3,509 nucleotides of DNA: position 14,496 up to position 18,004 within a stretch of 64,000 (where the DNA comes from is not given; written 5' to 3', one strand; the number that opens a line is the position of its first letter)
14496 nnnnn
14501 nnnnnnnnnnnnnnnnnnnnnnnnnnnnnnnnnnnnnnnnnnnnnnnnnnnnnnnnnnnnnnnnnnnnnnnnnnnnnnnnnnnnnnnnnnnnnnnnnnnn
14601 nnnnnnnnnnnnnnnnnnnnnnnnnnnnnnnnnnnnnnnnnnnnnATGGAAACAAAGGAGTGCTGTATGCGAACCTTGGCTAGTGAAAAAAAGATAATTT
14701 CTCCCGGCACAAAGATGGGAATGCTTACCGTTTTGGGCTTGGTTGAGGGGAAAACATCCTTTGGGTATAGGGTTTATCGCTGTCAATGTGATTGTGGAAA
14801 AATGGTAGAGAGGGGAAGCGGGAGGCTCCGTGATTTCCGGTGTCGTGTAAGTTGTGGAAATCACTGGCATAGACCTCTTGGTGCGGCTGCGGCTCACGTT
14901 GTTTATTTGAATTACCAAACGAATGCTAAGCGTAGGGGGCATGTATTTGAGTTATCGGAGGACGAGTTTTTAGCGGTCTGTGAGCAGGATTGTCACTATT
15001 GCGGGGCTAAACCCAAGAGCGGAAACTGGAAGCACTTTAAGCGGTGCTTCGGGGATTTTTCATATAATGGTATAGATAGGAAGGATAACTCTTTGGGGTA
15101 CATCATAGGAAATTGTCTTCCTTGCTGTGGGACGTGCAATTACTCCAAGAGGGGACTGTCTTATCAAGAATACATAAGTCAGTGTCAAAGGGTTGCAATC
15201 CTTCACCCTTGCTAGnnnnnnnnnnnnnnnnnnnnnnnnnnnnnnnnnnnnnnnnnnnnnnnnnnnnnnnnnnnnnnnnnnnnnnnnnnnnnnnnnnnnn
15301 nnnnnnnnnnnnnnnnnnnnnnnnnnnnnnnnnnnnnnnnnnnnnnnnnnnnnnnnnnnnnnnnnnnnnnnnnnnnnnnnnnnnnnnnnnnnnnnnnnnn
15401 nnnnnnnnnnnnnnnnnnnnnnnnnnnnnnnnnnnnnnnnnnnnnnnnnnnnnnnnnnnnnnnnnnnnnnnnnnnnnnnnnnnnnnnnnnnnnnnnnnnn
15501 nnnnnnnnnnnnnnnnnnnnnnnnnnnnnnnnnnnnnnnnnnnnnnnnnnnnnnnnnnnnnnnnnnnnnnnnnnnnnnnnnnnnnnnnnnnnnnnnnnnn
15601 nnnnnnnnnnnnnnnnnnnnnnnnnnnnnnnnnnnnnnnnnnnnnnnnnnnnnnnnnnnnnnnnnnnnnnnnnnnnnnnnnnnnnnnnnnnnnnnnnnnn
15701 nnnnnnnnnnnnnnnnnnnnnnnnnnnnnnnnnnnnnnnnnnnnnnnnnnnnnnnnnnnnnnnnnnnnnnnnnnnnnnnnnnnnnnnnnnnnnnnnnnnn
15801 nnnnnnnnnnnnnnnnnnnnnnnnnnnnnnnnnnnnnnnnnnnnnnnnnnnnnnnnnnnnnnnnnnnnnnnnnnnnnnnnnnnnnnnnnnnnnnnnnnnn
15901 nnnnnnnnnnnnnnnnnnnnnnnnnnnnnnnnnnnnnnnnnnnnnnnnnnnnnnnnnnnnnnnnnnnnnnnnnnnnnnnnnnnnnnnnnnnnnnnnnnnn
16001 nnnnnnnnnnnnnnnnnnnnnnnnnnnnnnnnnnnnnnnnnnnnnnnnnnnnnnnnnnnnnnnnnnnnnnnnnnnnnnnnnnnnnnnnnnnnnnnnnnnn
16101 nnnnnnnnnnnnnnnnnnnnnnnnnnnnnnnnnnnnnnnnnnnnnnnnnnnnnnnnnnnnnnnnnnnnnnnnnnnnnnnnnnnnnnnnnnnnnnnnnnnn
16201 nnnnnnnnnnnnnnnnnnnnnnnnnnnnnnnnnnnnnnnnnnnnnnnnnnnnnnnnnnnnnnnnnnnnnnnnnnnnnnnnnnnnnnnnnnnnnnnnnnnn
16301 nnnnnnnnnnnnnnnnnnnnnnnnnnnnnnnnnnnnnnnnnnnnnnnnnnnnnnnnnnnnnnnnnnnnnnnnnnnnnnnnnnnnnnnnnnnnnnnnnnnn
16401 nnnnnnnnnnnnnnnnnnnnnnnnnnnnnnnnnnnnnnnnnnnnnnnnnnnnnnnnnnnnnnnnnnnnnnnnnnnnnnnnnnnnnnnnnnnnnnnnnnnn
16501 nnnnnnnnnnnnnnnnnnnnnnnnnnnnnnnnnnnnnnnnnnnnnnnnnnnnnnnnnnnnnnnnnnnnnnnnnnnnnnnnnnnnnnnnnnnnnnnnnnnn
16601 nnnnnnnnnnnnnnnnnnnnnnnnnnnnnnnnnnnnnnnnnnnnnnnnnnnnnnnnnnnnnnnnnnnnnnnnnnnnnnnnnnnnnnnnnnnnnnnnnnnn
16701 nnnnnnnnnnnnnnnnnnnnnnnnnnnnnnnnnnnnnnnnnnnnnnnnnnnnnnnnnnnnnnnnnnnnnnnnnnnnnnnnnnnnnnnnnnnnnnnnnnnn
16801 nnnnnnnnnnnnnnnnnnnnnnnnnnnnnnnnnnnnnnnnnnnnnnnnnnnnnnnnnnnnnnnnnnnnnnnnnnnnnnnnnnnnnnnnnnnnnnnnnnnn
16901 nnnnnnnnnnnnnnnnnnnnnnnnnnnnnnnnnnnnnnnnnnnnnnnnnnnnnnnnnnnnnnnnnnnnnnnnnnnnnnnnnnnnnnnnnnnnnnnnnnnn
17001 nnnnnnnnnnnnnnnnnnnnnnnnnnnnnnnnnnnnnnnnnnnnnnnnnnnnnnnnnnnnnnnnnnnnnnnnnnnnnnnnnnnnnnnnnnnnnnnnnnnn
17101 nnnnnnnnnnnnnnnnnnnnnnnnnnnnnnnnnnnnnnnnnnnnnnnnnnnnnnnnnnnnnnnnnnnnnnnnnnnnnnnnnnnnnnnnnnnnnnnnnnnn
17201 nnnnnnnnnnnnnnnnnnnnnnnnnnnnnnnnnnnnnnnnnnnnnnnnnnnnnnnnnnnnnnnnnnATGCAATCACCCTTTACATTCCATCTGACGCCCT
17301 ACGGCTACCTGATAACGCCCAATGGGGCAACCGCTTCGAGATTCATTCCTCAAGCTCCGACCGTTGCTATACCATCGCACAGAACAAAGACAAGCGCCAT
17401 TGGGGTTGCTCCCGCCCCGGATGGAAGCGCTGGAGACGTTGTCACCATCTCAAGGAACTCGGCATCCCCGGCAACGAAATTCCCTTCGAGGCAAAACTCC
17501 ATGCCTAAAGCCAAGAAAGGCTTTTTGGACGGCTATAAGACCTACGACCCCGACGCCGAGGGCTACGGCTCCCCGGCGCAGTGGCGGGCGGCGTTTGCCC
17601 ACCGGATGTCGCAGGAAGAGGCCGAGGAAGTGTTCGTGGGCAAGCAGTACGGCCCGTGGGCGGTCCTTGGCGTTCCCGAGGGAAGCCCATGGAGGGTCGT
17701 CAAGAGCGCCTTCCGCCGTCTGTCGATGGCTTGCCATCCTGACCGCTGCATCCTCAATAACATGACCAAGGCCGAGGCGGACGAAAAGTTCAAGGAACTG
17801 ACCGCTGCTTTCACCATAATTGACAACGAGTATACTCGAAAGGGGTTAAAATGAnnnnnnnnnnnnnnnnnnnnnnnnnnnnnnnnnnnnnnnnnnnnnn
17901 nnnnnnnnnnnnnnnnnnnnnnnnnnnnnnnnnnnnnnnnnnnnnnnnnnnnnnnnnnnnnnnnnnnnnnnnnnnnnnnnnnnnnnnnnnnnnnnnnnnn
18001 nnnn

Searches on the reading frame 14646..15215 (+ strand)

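Call 90: search_protein_families(library=phrogs, proteins=[window:14646-15215:+], max_evalue=0.001)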
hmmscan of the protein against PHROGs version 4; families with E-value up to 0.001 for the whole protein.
window:14646-15215:+ (189 aa): 5 families
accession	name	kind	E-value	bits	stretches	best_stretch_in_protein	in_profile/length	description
phrog_1035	-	DNA, RNA and nucleotide metabolism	1.1e-14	56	1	89-185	132-227/271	endonuclease VII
phrog_3118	-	DNA, RNA and nucleotide metabolism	1.4e-10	42.1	1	87-168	18-96/287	HNH endonuclease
phrog_1400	-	moron, auxiliary metabolic gene and host takeover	1.4e-07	32.6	1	87-182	13-100/251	Srd anti-sigma factor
phrog_3322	-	DNA, RNA and nucleotide metabolism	2.3e-07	31.8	1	69-179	35-144/162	endonuclease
phrog_374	-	DNA, RNA and nucleotide metabolism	9.5e-05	22.4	1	15-71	193-248/617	HNH endonuclease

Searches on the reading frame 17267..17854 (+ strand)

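Call 90: search_protein_families(library=phrogs, proteins=[window:17267-17854:+], max_evalue=0.001)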
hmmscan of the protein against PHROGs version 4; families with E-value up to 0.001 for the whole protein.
window:17267-17854:+ (195 aa): 1 family
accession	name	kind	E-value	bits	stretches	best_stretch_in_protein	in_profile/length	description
phrog_14336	-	unknown function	1.3e-06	29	1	130-192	6-63/363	-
